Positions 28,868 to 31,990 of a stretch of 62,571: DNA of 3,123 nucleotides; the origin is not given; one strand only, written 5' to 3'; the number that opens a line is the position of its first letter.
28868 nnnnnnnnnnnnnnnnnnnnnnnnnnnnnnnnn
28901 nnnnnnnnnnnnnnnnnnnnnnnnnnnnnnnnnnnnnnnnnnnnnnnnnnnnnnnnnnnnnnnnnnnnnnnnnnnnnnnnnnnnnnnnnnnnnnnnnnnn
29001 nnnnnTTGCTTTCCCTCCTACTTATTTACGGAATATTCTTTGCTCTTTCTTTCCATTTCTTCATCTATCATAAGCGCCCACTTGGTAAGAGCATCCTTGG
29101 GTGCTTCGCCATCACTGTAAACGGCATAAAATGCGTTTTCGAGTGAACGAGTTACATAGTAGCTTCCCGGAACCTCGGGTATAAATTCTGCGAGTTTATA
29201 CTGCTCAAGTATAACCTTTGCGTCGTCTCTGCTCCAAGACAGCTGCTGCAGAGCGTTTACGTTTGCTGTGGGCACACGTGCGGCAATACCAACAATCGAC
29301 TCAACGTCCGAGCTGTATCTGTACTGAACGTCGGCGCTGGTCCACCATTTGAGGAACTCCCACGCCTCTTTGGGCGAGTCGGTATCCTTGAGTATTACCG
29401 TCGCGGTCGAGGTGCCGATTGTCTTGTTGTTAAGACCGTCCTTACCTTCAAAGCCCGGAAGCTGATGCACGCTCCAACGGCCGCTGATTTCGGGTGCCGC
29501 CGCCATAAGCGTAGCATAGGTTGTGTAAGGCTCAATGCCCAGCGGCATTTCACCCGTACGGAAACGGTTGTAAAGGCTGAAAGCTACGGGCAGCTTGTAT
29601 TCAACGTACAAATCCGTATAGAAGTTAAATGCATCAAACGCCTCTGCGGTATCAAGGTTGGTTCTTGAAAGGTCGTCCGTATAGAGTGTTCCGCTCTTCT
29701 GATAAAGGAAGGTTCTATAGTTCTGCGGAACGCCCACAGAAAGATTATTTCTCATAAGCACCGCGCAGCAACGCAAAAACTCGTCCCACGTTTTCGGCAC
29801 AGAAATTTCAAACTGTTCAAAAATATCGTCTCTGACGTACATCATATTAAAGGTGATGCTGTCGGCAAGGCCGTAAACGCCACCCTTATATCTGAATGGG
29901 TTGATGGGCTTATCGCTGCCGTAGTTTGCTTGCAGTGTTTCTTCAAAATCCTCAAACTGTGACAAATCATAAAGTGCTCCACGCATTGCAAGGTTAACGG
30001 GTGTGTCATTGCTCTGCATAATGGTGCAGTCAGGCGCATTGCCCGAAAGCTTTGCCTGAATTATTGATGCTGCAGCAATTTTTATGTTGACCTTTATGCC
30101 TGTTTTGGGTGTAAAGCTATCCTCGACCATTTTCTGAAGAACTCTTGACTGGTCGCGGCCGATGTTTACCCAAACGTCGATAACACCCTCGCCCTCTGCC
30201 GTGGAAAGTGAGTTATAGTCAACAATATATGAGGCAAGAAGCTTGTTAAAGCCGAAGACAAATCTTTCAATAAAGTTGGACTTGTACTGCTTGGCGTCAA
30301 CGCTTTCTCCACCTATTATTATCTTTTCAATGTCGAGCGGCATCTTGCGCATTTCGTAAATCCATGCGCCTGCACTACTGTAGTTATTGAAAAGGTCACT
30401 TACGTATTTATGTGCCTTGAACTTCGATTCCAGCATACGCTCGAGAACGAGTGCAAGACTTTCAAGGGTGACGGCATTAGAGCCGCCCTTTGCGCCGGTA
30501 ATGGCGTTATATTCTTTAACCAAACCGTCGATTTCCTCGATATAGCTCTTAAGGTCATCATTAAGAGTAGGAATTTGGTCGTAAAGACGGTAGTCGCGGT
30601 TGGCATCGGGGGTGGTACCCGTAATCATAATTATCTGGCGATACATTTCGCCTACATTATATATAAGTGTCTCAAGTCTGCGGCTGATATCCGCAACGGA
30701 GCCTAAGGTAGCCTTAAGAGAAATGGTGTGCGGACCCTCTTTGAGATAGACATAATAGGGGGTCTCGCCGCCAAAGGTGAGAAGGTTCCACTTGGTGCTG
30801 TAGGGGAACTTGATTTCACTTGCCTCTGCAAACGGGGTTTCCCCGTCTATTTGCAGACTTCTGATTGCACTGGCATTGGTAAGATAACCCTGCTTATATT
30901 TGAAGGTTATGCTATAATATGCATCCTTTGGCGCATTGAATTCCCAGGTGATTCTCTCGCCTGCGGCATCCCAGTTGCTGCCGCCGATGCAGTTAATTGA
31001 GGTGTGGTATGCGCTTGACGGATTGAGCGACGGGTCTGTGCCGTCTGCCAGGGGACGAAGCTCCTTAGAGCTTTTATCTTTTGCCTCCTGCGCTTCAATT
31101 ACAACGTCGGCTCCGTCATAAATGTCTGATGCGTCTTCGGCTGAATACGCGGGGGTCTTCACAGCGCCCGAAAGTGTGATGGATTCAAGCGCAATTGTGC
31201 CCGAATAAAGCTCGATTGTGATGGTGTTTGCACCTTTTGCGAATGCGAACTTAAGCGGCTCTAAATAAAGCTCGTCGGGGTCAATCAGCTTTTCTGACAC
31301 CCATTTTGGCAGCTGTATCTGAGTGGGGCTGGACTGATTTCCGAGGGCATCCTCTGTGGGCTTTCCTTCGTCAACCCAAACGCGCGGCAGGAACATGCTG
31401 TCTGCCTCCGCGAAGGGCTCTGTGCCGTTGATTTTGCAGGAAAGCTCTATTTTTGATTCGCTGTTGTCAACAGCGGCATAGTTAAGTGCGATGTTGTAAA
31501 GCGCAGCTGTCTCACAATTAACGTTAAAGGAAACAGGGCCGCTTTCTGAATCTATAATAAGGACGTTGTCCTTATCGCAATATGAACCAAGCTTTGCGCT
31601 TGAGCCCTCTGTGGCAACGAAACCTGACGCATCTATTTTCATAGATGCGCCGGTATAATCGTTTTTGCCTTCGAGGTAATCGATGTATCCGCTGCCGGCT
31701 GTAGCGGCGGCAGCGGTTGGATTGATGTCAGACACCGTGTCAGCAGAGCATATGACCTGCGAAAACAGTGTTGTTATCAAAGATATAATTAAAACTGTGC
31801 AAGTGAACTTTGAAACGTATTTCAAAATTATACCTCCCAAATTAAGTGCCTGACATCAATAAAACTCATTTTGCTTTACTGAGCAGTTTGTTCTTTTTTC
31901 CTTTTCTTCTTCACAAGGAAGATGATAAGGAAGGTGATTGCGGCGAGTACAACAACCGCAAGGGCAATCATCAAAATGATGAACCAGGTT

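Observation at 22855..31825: Five-gene cassette: oversized SBP + two permeases + NHL-TPR-Yip1 membrane protein + 735-aa lipoprotein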

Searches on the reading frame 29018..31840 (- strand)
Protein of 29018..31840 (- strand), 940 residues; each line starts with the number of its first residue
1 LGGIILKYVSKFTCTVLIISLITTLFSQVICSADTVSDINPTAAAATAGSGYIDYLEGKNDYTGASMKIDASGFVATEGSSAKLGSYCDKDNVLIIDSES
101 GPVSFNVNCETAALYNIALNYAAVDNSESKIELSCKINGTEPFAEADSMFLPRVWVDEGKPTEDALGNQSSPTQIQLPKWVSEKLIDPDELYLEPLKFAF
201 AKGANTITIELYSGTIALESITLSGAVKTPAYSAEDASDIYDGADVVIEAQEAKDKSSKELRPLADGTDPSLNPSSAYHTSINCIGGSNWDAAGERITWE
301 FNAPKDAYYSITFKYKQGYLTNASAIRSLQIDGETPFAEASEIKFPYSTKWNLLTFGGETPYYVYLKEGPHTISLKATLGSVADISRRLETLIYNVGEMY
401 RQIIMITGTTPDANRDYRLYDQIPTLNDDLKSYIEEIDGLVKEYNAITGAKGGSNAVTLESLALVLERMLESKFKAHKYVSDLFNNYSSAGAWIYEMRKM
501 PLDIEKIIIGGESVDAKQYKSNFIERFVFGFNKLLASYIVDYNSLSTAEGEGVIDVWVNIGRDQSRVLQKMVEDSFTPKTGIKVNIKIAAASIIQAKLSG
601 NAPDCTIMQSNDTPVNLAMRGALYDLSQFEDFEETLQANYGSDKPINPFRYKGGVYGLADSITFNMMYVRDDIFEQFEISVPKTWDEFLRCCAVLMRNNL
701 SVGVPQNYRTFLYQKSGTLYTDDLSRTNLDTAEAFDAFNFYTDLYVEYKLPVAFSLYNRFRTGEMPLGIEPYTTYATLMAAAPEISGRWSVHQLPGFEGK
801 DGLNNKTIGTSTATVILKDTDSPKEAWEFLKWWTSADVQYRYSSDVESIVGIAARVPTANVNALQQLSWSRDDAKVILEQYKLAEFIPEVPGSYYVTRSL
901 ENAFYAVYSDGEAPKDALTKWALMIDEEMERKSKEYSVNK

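Call 4: search_protein_families(library=pfam, proteins=[window:29018-31840:-], max_evalue=0.01)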
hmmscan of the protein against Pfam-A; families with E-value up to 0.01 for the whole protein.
window:29018-31840:- (940 aa): 3 families
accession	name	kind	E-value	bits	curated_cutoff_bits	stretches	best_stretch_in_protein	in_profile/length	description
PF13416.11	SBP_bac_8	-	9.3e-22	78.6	27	1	574-845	4-255/279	Bacterial extracellular solute-binding protein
PF01547.30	SBP_bac_1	-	3e-20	73.9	26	1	567-839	9-306/307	Bacterial extracellular solute-binding protein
PF16990.11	CBM_35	-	0.00046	20.9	28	0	92-125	27-60/121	Carbohydrate binding module (family 35)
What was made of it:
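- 29018..31825 (-): SBP-L: 935-aa secreted solute-binding protein. It has a type-I signal peptide (no lipobox), about 510 aa of N-terminal extension (two weak CBM6/35-like beta-sandwiches plus a helical region), and a CUT1-type SBP domain at about 548-911. Pfam SBP_bac_8/1 at 567-845 and a weak CBM_35 hit (call 4).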

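Call 11: search_protein_families(library=ncbifam, proteins=[window:29018-31840:-], max_evalue=0.01)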
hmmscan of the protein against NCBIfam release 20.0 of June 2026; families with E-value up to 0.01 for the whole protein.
window:29018-31840:- (940 aa): 1 family
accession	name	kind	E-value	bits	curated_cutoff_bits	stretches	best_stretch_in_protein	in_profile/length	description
NF053763.1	ABCarbgalBndGanS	equivalog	0.00041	19.2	700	0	586-692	72-173/420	galactooligosaccharide ABC transporter substrate-binding protein GanS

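Call 67: search_solved_structures(query=window:29018-31840:-, max_evalue=1)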
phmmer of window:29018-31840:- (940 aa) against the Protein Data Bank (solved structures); distinct sequences matched with E-value up to 1: 29.
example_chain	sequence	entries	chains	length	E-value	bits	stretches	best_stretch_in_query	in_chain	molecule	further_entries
5ci5_A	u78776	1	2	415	3.2e-11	45.1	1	574-845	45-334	Extracellular solute-binding protein family 1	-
5ysb_A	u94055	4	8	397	6.6e-11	44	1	551-911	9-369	Lin1841 protein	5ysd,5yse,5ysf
4r9f_A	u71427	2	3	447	7.1e-08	34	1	589-695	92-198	MBP1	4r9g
5f7v_A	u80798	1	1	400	7.1e-07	30.7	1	565-750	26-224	Lmo0181 protein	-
6pql_A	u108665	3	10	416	1.2e-05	26.6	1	548-692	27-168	ABC transporter sugar-binding protein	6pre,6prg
2hfb_A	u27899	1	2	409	1.3e-05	26.5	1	548-692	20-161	Sugar ABC transporter, sugar-binding protein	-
5x7g_A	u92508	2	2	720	2.8e-05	25.4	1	291-390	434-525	Cycloisomaltooligosaccharide glucanotransferase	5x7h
2heu_A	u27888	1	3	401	4e-05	24.9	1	557-692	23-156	Sugar ABC transporter, sugar-binding protein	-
2hq0_A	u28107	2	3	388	4.2e-05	24.8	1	558-692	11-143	Sugar ABC transporter, sugar-binding protein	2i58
5u2p_A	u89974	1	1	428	9.1e-05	23.7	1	656-705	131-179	Sugar ABC transporter substrate-binding protein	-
2z8d_A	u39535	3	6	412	0.00015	23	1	599-835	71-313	Galacto-N-biose/lacto-N-biose I transporter substrate-binding protein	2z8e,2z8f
6hur_A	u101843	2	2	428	0.0032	18.6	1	593-691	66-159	ABC transporter substrate-binding protein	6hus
2b3b_A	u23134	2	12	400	0.011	16.8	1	592-702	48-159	glucose-binding protein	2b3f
7c1b_A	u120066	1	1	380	0.068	14.2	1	646-803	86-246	Sugar ABC transporter, periplasmic sugar-binding protein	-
7c0y_A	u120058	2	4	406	0.073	14.1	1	646-803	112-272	Sugar ABC transporter, periplasmic sugar-binding protein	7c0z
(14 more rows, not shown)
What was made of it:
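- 29018..31825 (-): PDB sequence hits to sugar SBPs at 548-911 and to the CBM35 of a CITase at 291-390, E 2.8e-5 (call 67).
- On CUT1 type-I ABC sugar importer: PDB sequence hits to sugar SBPs at residues 548-911 of SBP-L (call 67).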

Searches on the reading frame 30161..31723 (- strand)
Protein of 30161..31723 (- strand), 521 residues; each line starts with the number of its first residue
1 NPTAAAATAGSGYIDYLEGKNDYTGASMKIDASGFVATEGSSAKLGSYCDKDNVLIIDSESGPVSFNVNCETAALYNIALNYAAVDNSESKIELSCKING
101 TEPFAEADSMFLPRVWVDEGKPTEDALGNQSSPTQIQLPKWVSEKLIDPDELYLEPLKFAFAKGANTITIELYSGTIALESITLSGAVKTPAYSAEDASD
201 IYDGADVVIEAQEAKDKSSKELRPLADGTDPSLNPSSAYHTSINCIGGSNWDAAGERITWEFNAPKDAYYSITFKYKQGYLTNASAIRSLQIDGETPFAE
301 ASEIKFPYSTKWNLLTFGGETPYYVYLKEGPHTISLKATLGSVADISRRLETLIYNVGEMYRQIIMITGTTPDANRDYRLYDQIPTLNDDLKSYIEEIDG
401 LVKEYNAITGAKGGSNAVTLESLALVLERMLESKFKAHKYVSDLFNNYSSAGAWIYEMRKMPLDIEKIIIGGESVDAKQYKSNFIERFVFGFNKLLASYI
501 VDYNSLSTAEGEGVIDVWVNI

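Call 100: search_solved_structures(query=A6, max_evalue=1)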
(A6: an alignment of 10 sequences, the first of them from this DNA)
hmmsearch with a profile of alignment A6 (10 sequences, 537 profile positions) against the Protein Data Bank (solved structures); distinct sequences matched with E-value up to 1: 10.
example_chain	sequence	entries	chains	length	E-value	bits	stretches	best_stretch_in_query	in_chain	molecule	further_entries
8a3k_UNK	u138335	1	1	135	0.0014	20.3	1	357-446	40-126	sc-apCC-4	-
2vzp_A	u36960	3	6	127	0.099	14.2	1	38-105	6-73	EXO-BETA-D-GLUCOSAMINIDASE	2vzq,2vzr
2y8k_A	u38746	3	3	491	0.16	13.5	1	36-104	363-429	CARBOHYDRATE BINDING FAMILY 6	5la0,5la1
5la2_A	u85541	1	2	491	0.16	13.5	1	36-104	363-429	Carbohydrate binding family 6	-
2w47_A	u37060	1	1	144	0.18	13.3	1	268-299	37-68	LIPOLYTIC ENZYME, G-D-S-L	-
2w1w_A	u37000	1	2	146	0.19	13.3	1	268-299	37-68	LIPOLYTIC ENZYME, G-D-S-L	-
5j0i_A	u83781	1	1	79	0.23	13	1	393-438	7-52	Designed protein 2L6HC3_12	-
5g56_A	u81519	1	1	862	0.24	12.9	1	36-104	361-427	CARBOHYDRATE BINDING FAMILY 6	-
2cdp_A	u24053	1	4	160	0.39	12.2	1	32-111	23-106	BETA-AGARASE 1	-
5j0h_A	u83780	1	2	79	0.88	11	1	393-433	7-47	Design construct 2L6HC3_13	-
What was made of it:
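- The CBM assignment in SBP-L rests on weak hits (calls 4, 67, 100).
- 29018..31825 (-): A profile of the extension gave only weak CBM6/35 hits (call 100).
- Tried and rejected: A profile of the SBP-L N-terminal extension gave only sub-significant CBM6/35 hits (call 100), so the CBM label stays tentative.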
